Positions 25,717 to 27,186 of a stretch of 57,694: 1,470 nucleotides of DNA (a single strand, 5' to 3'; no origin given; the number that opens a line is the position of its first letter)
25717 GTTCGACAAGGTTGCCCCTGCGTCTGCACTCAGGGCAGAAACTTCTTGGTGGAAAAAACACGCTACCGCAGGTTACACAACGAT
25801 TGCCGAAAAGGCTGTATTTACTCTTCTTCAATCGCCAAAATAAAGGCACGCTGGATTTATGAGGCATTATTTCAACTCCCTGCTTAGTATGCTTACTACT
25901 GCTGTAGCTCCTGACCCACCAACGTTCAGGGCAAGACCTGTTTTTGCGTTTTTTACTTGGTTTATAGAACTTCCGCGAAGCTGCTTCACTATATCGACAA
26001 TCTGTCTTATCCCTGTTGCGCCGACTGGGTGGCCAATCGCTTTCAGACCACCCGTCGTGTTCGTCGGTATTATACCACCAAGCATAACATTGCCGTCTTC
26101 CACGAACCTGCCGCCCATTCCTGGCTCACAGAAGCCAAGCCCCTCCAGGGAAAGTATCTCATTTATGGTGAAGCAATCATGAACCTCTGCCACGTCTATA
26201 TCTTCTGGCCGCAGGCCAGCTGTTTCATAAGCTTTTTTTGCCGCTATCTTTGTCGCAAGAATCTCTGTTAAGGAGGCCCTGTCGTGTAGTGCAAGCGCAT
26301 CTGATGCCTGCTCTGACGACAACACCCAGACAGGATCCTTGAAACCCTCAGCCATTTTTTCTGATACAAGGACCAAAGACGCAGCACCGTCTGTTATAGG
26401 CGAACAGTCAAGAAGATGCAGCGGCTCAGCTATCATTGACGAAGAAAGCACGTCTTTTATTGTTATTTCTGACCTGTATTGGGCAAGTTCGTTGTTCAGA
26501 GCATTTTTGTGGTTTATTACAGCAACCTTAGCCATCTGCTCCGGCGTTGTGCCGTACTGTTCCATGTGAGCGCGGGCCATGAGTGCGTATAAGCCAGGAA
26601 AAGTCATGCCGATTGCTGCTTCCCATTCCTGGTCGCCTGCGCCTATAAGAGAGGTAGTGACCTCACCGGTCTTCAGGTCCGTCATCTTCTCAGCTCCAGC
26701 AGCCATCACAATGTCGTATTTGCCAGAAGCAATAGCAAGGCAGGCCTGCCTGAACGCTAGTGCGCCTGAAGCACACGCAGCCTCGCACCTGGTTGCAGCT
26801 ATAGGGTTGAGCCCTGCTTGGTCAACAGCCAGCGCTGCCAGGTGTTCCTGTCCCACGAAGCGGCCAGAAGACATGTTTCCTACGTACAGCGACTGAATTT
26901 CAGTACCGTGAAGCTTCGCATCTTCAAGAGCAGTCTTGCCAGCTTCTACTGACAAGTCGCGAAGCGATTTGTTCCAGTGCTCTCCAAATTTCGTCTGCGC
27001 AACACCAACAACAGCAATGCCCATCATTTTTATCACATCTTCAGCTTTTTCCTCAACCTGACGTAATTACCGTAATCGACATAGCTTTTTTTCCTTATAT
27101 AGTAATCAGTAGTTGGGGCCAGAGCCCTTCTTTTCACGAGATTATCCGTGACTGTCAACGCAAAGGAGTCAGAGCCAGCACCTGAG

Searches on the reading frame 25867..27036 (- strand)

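Call 10: search_protein_families(library=pfam, proteins=[window:25867-27036:-], max_evalue=0.001)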
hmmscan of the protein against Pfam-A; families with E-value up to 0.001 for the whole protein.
window:25867-27036:- (389 aa): 5 families
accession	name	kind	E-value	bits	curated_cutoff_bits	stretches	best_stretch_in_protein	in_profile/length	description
PF22691.2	Thiolase_C_1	-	1.4e-44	151.7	28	1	243-386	2-144/144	Thiolase C-terminal domain-like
PF00108.29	Thiolase_N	-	8.8e-31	107.6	26.4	1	7-226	1-259/260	Thiolase, N-terminal domain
PF02803.24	Thiolase_C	-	1.8e-12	47.4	27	1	263-377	25-116/123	Thiolase, C-terminal domain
PF00109.32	ketoacyl-synt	-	4.7e-05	23.6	20.8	1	84-121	170-207/252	Beta-ketoacyl synthase, N-terminal domain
PF02801.28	Ketoacyl-synt_C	-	0.00089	19.7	20.8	0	263-287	28-52/119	Beta-ketoacyl synthase, C-terminal domain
